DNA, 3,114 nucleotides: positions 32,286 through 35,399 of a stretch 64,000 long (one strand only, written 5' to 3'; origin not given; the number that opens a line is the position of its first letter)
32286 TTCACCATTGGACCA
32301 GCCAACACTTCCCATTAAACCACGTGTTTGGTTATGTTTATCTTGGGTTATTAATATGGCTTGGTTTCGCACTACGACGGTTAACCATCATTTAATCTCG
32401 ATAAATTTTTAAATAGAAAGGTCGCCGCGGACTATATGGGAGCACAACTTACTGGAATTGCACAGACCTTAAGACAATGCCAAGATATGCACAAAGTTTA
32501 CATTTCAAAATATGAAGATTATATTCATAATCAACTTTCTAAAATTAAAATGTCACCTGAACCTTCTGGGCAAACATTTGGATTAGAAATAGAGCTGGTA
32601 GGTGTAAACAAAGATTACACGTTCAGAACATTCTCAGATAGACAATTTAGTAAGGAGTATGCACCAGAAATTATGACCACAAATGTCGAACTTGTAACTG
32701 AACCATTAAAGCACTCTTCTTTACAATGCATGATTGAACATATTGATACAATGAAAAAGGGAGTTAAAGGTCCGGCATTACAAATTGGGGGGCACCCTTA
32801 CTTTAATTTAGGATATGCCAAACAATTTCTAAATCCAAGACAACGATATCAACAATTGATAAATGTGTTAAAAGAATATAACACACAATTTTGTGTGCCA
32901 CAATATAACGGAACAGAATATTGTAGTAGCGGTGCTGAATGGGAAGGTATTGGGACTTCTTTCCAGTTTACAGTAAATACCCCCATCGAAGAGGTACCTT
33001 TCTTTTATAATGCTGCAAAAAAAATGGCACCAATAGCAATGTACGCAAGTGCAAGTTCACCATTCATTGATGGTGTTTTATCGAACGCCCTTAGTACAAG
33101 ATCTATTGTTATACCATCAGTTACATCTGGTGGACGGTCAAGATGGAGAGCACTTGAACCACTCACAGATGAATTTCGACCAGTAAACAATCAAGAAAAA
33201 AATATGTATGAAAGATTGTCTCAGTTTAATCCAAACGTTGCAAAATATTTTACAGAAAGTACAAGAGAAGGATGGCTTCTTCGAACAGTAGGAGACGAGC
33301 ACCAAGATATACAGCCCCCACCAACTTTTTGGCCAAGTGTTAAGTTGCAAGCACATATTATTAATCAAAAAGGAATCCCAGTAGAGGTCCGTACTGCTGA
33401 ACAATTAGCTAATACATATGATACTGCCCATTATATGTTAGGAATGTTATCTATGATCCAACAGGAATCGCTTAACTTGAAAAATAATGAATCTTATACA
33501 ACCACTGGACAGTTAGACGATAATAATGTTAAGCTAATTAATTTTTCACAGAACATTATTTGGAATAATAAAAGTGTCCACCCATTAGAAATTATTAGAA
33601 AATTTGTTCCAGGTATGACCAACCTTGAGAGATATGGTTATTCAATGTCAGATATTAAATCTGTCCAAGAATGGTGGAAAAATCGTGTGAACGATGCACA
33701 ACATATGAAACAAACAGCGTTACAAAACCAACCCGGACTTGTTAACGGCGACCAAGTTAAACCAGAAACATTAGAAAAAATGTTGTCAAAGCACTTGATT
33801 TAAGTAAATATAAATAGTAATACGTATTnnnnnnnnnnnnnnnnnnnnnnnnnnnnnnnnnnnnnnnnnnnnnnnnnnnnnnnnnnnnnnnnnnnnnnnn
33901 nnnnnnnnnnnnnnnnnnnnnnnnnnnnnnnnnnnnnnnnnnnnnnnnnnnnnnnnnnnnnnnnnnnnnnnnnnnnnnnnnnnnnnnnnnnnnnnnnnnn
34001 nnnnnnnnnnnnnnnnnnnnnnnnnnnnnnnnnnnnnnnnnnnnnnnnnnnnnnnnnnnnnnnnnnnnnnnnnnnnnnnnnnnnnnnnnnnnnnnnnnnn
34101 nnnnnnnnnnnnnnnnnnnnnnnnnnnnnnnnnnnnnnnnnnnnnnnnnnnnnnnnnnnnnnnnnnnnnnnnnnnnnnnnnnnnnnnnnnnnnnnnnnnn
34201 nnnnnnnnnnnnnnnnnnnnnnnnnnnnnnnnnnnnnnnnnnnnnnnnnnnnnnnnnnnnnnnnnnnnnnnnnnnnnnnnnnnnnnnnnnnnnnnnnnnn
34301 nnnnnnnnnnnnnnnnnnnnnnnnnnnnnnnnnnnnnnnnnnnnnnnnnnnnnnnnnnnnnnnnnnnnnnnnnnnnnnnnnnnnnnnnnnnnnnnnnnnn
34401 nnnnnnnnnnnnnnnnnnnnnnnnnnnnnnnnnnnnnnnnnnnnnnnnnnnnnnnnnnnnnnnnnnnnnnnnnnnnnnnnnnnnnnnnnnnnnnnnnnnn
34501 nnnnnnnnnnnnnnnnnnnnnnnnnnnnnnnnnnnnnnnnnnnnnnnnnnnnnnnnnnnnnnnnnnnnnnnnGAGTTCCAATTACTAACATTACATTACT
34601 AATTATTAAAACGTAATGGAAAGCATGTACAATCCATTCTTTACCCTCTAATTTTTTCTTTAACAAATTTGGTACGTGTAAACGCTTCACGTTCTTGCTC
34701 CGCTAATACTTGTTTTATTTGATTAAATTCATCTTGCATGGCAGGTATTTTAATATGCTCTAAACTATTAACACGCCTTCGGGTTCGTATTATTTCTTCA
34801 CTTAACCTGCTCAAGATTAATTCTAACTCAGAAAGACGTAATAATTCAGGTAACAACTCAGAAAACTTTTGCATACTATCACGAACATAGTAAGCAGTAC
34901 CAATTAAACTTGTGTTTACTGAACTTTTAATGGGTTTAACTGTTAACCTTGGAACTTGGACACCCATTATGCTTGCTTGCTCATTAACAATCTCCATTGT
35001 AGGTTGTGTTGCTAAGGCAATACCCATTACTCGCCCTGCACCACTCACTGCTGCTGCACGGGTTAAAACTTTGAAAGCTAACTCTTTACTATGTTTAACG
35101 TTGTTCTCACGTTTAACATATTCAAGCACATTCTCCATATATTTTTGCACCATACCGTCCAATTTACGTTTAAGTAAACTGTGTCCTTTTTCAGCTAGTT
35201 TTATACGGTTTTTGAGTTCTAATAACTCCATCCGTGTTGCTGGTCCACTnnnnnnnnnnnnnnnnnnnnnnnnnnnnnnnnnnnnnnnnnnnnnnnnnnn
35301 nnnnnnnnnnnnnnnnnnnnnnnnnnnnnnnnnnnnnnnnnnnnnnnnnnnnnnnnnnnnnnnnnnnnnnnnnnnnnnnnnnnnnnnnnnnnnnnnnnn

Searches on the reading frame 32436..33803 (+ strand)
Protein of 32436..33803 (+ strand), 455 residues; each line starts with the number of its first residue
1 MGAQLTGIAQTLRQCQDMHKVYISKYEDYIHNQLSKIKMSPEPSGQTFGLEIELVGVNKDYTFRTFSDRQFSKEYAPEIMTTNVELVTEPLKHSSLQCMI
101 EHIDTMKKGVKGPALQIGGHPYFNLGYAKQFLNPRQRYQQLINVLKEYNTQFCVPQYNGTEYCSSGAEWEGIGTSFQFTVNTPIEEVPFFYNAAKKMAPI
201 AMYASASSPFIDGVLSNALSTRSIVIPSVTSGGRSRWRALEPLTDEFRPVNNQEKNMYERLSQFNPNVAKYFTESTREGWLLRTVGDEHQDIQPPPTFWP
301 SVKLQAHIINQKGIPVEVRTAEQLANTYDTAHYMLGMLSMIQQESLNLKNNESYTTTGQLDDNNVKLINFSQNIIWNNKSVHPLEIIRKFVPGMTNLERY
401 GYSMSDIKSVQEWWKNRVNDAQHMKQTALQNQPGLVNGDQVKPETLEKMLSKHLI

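Call 3: search_protein_families(library=pfam, proteins=[window:32436-33803:+], max_evalue=0.1)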
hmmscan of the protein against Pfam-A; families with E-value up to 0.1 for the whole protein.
window:32436-33803:+ (455 aa): 2 families
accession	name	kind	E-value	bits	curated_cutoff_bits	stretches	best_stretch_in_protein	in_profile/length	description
PF03074.21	GCS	-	0.00046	20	25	1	175-262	14-98/372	Glutamate-cysteine ligase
PF04107.18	GCS2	-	0.017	14.9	21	0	192-225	144-177/291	Glutamate-cysteine ligase family 2(GCS2)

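Call 4: search_protein_families(library=ncbifam, proteins=[window:32436-33803:+], max_evalue=0.1)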
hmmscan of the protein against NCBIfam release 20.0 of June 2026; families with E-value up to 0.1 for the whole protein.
window:32436-33803:+ (455 aa): 2 families
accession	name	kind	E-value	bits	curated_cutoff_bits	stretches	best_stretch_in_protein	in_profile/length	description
TIGR02050.1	gshA_cyan_rel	subfamily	0.0031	16.9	176.4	0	192-227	140-175/287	YbdK family carboxylate-amine ligase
NF010043.0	PRK13517.1-3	equivalog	0.011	14.6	409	0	185-233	148-195/381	glutamate--cysteine ligase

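Call 7: search_solved_structures(query=window:32436-33800:+, max_evalue=1, show_alignments=2)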
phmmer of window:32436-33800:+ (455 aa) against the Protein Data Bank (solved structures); distinct sequences matched with E-value up to 1: 1.
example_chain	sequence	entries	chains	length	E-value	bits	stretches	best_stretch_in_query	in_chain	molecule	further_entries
1xx7_A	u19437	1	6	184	0.52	12.4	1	276-423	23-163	oxetanocin-like protein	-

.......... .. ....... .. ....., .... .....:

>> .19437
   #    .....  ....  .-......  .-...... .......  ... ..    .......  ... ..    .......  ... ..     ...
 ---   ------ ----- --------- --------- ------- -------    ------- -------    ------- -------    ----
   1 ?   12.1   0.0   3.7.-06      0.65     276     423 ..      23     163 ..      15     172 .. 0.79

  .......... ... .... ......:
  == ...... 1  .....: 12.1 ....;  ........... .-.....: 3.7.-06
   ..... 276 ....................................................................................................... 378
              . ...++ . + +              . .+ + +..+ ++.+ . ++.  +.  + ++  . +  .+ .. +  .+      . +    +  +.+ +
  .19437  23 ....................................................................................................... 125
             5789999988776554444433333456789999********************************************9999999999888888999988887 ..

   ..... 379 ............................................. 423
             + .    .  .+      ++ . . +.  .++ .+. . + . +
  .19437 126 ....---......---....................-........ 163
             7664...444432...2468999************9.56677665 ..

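Call 9: find_homologous_proteins(query=window:32436-33800:+)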
Query window:32436-33800:+ (455 aa): 5 proteins with E <= 0.001 among 2347 candidates.
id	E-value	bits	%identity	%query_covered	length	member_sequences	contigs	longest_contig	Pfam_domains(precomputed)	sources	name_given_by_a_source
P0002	8.4e-281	949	89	100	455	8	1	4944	-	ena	-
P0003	3.9e-176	604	59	100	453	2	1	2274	-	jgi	-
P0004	2.1e-171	589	57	100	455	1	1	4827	-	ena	-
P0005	3.8e-149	516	57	83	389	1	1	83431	-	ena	-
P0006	7.5e-137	475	61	74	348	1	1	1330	-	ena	-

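Call 10: find_encoding_contigs(protein=P0005, flank=10000, max_places=3)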
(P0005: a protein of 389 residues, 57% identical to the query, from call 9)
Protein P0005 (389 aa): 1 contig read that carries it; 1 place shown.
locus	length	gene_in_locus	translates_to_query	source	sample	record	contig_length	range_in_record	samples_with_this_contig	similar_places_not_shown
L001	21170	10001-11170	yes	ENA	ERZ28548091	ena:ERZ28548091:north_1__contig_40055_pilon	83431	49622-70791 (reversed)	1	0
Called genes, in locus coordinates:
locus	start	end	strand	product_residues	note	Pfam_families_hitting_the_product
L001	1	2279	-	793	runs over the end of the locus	PF00521:DNA_topoisoIV, PF03989:DNA_gyraseA_C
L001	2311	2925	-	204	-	PF04079:SMC_ScpB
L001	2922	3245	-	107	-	-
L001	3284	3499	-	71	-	PF27325:MJ0538 (weak)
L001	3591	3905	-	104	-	-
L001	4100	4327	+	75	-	-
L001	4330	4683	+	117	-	-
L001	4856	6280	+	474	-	PF00753:Lactamase_B, PF12706:Lactamase_B_2 (weak), PF22505:RNase_J_b_CASP, PF07521:RMMBL (weak)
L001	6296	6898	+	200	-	PF00705:PCNA_N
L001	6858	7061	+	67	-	-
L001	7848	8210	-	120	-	-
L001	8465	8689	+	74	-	-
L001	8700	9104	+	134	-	-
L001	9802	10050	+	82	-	-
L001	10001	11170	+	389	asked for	-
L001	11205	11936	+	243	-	-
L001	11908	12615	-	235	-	PF01813:ATP-synt_D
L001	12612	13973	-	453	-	PF02874:ATP-synt_ab_N, PF00006:ATP-synt_ab, PF22919:ATP-synt_VA_C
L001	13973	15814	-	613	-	PF02874:ATP-synt_ab_N, PF16886:ATP-synt_ab_Xtn, PF00006:ATP-synt_ab, PF22919:ATP-synt_VA_C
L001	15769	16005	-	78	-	-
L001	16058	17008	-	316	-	PF01992:vATP-synt_AC39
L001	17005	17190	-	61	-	-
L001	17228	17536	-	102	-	-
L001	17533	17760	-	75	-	PF00137:ATP-synt_C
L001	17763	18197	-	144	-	PF01496:V_ATPase_I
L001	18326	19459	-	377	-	PF01496:V_ATPase_I (weak)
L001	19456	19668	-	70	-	-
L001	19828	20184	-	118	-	PF28410:Diphthami_syn_2_C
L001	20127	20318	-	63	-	-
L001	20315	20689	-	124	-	-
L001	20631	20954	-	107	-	PF00733:Asn_synthase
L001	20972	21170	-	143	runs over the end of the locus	PF00733:Asn_synthase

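Call 11: find_encoding_contigs(protein=P0002, flank=10000, max_places=3)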
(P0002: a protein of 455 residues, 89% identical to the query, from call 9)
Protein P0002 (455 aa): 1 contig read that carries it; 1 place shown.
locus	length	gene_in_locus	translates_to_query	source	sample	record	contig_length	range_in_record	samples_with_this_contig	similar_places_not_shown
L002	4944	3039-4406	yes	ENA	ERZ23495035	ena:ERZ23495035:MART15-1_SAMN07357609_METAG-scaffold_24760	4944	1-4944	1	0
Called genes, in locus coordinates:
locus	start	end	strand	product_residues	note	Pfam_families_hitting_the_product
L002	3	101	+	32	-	?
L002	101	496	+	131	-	-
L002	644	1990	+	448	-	PF00753:Lactamase_B, PF12706:Lactamase_B_2 (weak), PF22505:RNase_J_b_CASP, PF07521:RMMBL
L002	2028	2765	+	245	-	PF00705:PCNA_N, PF04005:Hus1 (weak), PF02747:PCNA_C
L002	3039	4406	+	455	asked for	-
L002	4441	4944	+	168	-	?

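Call 12: find_encoding_contigs(protein=P0004, flank=10000, max_places=3)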
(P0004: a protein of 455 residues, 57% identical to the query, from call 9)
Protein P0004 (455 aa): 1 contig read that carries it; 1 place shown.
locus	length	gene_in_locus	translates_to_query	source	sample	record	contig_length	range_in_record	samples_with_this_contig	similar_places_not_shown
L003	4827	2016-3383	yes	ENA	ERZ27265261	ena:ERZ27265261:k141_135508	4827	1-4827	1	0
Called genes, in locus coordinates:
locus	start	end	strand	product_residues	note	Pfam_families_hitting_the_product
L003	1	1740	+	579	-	?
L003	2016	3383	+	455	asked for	-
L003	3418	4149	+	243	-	-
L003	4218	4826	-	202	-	?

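Call 19: search_protein_families(library=phrogs, proteins=[window:32436-33800:+], max_evalue=0.1)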
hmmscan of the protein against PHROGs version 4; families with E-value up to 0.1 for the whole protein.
window:32436-33800:+ (455 aa): 0 families

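Call 20: search_protein_families(library=padloc, proteins=[window:32436-33800:+], max_evalue=0.1)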
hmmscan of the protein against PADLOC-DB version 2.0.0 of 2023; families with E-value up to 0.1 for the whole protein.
window:32436-33800:+ (455 aa): 0 families

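Call 30: search_solved_structures(query=A1, max_evalue=10, show_alignments=3)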
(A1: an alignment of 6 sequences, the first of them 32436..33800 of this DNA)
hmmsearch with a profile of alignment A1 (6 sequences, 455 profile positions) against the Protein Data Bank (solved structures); distinct sequences matched with E-value up to 10: 1.
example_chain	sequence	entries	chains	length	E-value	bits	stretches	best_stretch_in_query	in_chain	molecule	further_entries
3ig5_A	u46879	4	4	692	0.2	13.6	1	171-248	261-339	Glutamate-cysteine ligase | Glutamate--cysteine ligase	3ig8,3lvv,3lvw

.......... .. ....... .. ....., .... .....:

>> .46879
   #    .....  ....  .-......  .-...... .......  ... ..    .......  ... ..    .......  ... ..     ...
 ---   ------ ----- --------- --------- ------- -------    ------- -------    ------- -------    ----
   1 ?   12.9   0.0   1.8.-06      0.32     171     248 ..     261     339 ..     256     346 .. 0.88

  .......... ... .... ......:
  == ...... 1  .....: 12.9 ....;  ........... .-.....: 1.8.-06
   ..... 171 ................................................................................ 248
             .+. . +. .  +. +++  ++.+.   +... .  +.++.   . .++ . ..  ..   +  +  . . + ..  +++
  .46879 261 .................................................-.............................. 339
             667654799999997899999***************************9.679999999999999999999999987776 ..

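Call 41: predict_structure(alignment_id=A1)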
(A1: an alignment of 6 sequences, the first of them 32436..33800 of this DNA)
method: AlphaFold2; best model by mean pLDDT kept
length: 455 residues; sequences in the alignment: 6
mean_pLDDT: 38.0   pTM: 0.31
mean pLDDT of the five models: 38.0, 35.2, 34.5, 34.3, 33.9
residues with pLDDT >= 90: 0; 70-90: 14; 50-70: 62; < 50: 379
segments of 3 or more residues with pLDDT < 50: 1-22, 40-142, 144-245, 275-403, 435-441, 453-455
pLDDT, mean of each block of 10 residues (from residue 1): 22 32 52 53 33 27 29 27 23 34 43 36 41 41 48 40 39 31 34 39 29 25 25 22 47 72 58 47 30 23 24 24 27 37 43 36 33 33 39 40 48 53 60 55 53 46
secondary structure, 60 per line:
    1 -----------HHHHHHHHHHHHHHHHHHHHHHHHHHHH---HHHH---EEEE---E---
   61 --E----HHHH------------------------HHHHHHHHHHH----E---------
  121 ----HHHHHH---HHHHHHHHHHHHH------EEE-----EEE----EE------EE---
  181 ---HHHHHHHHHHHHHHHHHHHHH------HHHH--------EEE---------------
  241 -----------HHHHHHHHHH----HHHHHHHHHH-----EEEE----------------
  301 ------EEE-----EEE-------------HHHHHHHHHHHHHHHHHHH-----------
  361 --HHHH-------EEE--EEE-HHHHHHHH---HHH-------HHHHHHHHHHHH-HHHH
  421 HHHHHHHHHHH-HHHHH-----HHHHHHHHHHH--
elements in order: H12-39 H43-46 E50-53 H68-71 H96-106 H125-130 H134-146 E153-155 E161-163 H184-204 H211-214 E223-225 H252-261 H266-275 E281-284 E307-309 E315-317 H331-349 H363-366 E374-376 E379-381 H383-390 H404-415 H417-431 H433-437 H443-453

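Call 43: search_protein_families(library=pfam, alignment_id=A1, max_evalue=0.1)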
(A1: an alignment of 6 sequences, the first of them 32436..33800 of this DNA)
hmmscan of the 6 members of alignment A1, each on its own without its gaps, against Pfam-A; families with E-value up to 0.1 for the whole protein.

A. member 1, window:32436-33800:+ (455 aa): 2 families
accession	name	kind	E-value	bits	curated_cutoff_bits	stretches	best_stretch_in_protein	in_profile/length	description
PF03074.21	GCS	-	0.00046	20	25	1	175-262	14-98/372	Glutamate-cysteine ligase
PF04107.18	GCS2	-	0.017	14.9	21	0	192-225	144-177/291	Glutamate-cysteine ligase family 2(GCS2)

B. families by the number of members that match (of 6 scanned): 5 families
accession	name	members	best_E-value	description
PF03074.21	GCS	6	4.2e-06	Glutamate-cysteine ligase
PF04107.18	GCS2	5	0.0056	Glutamate-cysteine ligase family 2(GCS2)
PF12224.13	Amidoligase_2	2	0.056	Putative amidoligase enzyme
PF20461.3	DUF6714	1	0.076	Family of unknown function (DUF6714)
PF03836.20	RasGAP_C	1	0.082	RasGAP C-terminus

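Call 75: find_related_loci(query=A1, collection=metagenome_contigs, flank=7000)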
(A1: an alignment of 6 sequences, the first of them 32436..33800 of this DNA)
Query A1 (455 aa) in metagenome_contigs; peptide patterns used: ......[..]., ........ (x = any residue, [..] = any of these).
108 stretches matched a pattern; 2 encode a relative of the query (tblastn E <= 1e-3); 2 distinct loci.
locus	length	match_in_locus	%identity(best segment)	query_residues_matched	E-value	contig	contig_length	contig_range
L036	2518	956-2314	59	1-455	0e+0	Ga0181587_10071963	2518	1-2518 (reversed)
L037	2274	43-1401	59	1-455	0e+0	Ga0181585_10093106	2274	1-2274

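Call 101: search_protein_families(library=pfam, proteins=[L036:2-712:+, L001:8700-9101:+], max_evalue=0.00001)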
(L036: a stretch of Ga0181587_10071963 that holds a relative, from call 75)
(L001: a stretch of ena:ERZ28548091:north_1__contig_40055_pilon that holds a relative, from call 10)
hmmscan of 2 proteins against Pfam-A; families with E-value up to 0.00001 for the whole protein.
L036:2-712:+ (237 aa): 1 family
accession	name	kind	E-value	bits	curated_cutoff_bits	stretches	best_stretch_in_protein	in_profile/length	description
PF00689.26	Cation_ATPase_C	-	6.7e-40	137.2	27.3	1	51-231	1-175/175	Cation transporting ATPase, C-terminus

L001:8700-9101:+ (134 aa): 0 families

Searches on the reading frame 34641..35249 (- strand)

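Call 101: search_protein_families(library=pfam, proteins=[window:34641-35249:-], max_evalue=0.00001)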
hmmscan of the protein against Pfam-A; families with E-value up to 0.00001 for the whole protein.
window:34641-35249:- (202 aa): 1 family
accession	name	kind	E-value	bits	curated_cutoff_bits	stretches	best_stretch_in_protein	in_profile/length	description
PF01813.22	ATP-synt_D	-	3.5e-44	151.5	25.7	1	8-198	1-196/196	ATP synthase subunit D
